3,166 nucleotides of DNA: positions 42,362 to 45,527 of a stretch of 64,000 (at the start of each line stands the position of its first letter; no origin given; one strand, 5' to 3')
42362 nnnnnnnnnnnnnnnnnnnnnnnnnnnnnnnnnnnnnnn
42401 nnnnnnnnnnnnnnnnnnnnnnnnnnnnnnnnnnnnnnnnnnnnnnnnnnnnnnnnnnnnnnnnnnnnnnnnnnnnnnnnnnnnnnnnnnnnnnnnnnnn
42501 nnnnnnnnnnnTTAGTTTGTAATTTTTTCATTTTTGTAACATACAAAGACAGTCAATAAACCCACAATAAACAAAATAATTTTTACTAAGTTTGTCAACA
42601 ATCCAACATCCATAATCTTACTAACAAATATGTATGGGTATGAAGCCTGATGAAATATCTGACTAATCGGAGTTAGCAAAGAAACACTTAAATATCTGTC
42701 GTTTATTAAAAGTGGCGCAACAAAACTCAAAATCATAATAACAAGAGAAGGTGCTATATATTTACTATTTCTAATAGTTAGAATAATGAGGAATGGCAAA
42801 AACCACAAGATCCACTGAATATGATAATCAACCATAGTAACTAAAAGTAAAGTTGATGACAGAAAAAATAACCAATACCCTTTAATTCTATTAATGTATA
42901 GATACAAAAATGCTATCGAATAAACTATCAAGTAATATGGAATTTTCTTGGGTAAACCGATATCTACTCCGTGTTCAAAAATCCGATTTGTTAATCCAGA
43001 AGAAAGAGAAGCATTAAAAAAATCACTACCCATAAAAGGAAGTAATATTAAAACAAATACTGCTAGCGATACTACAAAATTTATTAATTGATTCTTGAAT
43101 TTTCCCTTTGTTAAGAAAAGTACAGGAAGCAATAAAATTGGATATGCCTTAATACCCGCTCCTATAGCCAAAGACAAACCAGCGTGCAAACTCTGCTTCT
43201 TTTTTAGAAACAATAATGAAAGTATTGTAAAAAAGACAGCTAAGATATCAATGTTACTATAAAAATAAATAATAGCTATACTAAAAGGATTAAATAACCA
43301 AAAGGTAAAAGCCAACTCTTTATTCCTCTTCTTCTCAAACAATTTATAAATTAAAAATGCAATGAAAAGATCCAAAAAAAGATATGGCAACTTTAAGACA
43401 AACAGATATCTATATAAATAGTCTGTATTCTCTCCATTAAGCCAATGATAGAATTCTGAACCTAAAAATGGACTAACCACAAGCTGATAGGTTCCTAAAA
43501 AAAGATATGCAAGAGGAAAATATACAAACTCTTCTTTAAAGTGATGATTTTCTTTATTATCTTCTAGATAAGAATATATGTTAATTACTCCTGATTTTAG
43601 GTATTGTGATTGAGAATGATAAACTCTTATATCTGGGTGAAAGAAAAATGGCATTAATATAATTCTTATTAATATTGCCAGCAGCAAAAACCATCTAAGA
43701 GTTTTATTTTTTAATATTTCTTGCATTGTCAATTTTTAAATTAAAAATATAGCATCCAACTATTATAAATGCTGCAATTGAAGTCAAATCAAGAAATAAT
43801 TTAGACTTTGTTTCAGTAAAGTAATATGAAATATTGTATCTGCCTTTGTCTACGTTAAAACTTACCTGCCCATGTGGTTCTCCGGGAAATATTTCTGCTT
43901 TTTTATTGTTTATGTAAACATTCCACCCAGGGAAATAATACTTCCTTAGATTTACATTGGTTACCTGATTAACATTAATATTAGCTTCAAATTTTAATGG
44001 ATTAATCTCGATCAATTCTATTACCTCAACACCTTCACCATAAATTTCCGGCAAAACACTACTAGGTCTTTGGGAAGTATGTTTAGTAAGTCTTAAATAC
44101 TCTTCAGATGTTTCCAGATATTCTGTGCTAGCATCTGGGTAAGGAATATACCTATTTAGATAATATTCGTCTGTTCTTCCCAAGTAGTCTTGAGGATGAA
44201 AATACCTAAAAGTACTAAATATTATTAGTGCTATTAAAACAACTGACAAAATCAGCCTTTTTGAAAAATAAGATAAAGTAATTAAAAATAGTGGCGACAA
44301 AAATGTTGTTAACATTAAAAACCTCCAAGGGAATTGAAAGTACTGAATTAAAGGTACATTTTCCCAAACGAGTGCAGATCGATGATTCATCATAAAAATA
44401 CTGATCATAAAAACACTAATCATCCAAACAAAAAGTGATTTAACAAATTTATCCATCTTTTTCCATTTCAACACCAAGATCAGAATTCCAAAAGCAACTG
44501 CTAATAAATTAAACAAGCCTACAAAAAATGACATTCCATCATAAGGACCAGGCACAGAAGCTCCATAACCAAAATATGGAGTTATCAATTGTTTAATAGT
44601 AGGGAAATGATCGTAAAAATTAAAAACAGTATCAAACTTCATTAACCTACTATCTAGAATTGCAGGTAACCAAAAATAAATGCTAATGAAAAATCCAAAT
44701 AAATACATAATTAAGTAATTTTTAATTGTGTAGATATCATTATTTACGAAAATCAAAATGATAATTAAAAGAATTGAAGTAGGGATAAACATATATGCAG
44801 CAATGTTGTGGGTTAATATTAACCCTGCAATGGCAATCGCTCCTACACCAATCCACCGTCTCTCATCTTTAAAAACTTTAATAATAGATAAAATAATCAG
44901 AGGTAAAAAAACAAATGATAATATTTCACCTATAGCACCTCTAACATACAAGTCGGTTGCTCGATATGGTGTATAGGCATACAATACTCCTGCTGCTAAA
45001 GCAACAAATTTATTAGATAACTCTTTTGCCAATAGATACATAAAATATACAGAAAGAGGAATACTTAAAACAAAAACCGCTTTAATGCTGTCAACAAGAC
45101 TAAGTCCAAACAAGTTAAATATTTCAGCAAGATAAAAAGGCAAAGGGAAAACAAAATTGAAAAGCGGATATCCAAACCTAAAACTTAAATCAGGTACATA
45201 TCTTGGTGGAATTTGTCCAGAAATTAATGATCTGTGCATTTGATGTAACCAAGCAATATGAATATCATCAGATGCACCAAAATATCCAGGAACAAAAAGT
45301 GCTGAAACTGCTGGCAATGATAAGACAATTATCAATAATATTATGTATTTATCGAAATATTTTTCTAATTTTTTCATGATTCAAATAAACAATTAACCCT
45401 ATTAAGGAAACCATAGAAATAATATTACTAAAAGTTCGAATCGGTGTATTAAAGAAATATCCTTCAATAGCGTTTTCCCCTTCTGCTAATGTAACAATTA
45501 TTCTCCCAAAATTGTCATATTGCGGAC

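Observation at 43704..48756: Tandem trio of YfhO-like membrane proteins with C-terminal FPGW domain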

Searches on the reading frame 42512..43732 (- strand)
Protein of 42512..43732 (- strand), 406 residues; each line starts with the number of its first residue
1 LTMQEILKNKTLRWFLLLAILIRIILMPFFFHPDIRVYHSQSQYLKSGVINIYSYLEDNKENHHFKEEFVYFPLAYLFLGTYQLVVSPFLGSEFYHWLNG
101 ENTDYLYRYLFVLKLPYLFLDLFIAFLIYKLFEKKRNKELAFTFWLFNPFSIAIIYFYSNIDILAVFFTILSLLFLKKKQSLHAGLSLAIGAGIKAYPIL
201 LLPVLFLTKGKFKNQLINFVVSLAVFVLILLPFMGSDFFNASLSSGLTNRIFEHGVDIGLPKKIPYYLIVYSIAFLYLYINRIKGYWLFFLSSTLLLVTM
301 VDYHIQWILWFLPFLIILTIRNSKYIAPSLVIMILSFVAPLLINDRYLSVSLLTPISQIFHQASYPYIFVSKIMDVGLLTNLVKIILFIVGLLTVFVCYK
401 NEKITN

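Call 3: search_protein_families(library=pfam, proteins=[window:42512-43732:-], max_evalue=0.1)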
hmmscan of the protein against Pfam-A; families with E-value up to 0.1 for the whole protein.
window:42512-43732:- (406 aa): 2 families
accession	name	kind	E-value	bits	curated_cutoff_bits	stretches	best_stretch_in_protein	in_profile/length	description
PF09594.16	GT87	-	1.2e-06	29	25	1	153-244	68-157/237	Glycosyltransferase family 87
PF13800.11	Sigma_reg_N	-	0.032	14.9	26.3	1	206-239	3-38/91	Sigma factor regulator N-terminal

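Call 4: search_protein_families(library=ncbifam, proteins=[window:42512-43732:-], max_evalue=0.1)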
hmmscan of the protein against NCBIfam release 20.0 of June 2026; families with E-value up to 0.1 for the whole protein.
window:42512-43732:- (406 aa): 0 families

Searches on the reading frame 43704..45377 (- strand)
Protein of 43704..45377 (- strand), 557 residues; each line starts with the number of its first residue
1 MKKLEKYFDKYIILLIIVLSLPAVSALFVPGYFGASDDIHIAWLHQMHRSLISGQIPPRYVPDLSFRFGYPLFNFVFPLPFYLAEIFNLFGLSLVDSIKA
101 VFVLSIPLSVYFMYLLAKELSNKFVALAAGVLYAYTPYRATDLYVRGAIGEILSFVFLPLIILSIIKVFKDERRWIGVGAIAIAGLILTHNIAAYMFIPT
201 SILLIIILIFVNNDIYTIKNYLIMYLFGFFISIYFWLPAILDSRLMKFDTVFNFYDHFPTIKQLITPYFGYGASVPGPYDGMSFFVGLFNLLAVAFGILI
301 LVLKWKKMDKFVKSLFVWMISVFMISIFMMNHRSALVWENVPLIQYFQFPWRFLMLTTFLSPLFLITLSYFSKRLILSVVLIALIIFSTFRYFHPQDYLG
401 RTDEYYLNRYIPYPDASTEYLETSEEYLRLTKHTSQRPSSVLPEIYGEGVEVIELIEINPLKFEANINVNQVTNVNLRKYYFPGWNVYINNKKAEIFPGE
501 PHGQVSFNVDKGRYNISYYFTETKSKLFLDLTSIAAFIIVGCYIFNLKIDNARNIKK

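Call 3: search_protein_families(library=pfam, proteins=[window:43704-45377:-], max_evalue=0.1)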
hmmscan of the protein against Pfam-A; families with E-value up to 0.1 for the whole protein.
window:43704-45377:- (557 aa): 2 families
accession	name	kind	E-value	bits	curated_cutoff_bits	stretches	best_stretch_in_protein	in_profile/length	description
PF13231.12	PMT_2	-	1.9e-05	25.4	26.1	1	78-231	4-153/160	Dolichyl-phosphate-mannose-protein mannosyltransferase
PF10131.15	PTPS_related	-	0.0033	16.4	26.4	1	77-398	5-312/621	6-pyruvoyl-tetrahydropterin synthase related domain; membrane protein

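Call 4: search_protein_families(library=ncbifam, proteins=[window:43704-45377:-], max_evalue=0.1)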
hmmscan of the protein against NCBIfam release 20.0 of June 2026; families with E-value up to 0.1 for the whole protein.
window:43704-45377:- (557 aa): 1 family
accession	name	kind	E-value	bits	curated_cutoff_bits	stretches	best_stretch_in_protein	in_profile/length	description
NF053599.1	transp_MmpA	equivalog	0.007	15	210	1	99-195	70-165/543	MmpA family trehalose lipid delivery protein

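Call 8: search_solved_structures(query=A1, max_evalue=10, show_alignments=2)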
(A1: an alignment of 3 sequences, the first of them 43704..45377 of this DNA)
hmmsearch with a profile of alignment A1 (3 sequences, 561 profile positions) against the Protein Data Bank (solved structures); distinct sequences matched with E-value up to 10: 3.
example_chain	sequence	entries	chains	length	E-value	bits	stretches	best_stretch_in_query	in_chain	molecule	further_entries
8zar_A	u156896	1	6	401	0.5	12.1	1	383-482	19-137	Multidrug export protein EmrA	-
8g3d_0D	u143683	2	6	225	1.7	10.4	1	484-521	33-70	CFAM166A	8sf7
8g2z_0D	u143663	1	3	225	1.9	10.3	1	484-521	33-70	CFAM166A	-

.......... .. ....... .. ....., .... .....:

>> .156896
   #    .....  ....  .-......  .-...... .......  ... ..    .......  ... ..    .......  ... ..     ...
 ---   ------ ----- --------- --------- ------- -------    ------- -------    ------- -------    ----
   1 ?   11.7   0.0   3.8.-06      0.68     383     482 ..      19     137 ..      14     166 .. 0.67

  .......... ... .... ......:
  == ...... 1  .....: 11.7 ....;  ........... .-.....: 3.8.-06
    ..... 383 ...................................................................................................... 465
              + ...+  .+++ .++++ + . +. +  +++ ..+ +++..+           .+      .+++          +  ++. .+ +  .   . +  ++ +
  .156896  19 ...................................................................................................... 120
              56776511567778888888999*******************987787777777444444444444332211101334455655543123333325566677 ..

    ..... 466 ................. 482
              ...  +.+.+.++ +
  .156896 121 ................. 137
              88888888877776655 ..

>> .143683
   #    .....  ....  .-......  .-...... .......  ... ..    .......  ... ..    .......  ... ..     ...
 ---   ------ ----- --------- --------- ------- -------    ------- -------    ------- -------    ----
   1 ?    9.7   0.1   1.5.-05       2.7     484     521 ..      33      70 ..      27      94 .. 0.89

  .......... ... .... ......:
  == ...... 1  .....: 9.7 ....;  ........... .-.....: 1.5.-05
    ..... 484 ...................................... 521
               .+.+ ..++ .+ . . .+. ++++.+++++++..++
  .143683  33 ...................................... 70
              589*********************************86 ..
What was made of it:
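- Tried and rejected: A search with the three-paralog profile gave nothing meaningful (best E 0.5, EmrA; call 8).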

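Call 67: search_protein_representatives(alignment_id=A1)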
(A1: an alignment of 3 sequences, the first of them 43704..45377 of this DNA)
Query: 3 sequences, 561 profile positions. Proteins with E-value up to 0.001 (for the whole library): 17184; up to 1e-10: 12721; up to 1e-30: 5617. The best 150 are listed.
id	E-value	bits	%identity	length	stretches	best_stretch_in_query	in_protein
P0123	1.6e-294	994.3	-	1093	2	13-559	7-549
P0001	2.2e-276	934.4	-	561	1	1-561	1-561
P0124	5.5e-203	692.1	-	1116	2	9-552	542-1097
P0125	3.0e-187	640.1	-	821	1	17-553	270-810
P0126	3.3e-177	607.0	-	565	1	15-559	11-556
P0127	1.1e-172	592.1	-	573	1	9-553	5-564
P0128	5.5e-168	576.6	-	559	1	16-555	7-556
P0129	1.3e-164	565.5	-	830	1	11-559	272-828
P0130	2.1e-164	564.7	-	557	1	10-557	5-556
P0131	7.5e-163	559.6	-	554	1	16-554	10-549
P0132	4.4e-159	547.2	-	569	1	1-555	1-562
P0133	1.3e-156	539.0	-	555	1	17-553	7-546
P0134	3.8e-156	537.5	-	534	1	38-558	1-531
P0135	1.9e-155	535.1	-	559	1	14-548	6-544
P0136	2.5e-153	528.2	-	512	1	56-558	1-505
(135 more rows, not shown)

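Call 74: find_encoding_contigs(protein=P0125, flank=6000, max_places=2)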
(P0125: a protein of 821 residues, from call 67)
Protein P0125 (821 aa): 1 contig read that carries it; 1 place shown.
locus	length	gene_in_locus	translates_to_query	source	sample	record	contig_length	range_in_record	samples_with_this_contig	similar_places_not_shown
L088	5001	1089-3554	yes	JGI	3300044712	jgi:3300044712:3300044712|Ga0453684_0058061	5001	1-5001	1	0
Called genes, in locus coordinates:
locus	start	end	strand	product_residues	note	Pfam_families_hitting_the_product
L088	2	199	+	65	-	?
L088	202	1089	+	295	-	PF00535:Glycos_transf_2, PF10111:Glyco_tranf_2_2 (faint), PF13641:Glyco_tranf_2_3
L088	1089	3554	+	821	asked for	PF00535:Glycos_transf_2, PF10111:Glyco_tranf_2_2 (weak), PF13641:Glyco_tranf_2_3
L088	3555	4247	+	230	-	PF00106:adh_short, PF13561:adh_short_C2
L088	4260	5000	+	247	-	?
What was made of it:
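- Single-copy relatives and a GT2-A fusion without adjacent B or C (call 74) show that the paralogs need not work as an obligate complex. A GT2-A fusion occurs without B or C beside it on its 5-kb contig (call 74).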

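Call 75: find_encoding_contigs(protein=P0123, flank=6000, max_places=2)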
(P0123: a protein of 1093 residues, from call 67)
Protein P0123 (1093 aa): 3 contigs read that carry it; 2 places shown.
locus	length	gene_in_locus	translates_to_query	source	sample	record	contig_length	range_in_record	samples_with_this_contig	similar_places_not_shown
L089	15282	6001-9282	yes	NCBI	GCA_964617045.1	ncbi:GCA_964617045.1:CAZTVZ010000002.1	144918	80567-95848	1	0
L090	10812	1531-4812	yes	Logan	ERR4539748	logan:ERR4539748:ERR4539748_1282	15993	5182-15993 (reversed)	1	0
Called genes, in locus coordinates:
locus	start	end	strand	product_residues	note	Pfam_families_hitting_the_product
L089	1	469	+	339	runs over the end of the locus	PF00534:Glycos_transf_1, PF13692:Glyco_trans_1_4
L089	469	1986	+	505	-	PF13231:PMT_2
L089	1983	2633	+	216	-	PF08003:Methyltransf_9 (weak), PF01728:FtsJ (weak), PF13489:Methyltransf_23, PF13847:Methyltransf_31, PF08241:Methyltransf_11, PF08242:Methyltransf_12, PF13649:Methyltransf_25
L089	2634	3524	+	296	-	PF00535:Glycos_transf_2, PF10111:Glyco_tranf_2_2, PF13641:Glyco_tranf_2_3, PF13632:Glyco_trans_2_3 (weak)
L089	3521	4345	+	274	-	PF00535:Glycos_transf_2, PF10111:Glyco_tranf_2_2, PF13641:Glyco_tranf_2_3, PF02709:Glyco_transf_7C (faint)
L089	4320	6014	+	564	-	PF10131:PTPS_related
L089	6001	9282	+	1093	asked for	PF09586:YfhO (faint), PF10131:PTPS_related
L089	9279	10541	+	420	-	PF09594:GT87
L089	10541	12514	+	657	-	-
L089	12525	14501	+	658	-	-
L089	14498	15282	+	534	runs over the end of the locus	PF13231:PMT_2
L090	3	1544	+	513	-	?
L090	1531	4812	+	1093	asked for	PF09586:YfhO (faint), PF10131:PTPS_related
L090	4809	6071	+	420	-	PF09594:GT87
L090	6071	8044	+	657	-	-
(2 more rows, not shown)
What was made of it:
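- Tried and rejected: The B-C fusion is on three contigs; the two examined come from different sources and share the same neighbours (call 75).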

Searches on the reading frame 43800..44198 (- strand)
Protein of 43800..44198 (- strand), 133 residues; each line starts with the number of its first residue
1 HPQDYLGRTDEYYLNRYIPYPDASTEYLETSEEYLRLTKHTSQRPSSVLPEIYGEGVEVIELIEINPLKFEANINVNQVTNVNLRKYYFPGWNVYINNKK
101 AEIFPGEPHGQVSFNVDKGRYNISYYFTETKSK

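Call 66: search_protein_families(library=pfam, proteins=[window:43800-44198:-], max_evalue=10)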
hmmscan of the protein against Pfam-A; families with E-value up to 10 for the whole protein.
window:43800-44198:- (133 aa): 0 families
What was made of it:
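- The beta-sandwich gives no Pfam hit (call 66).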
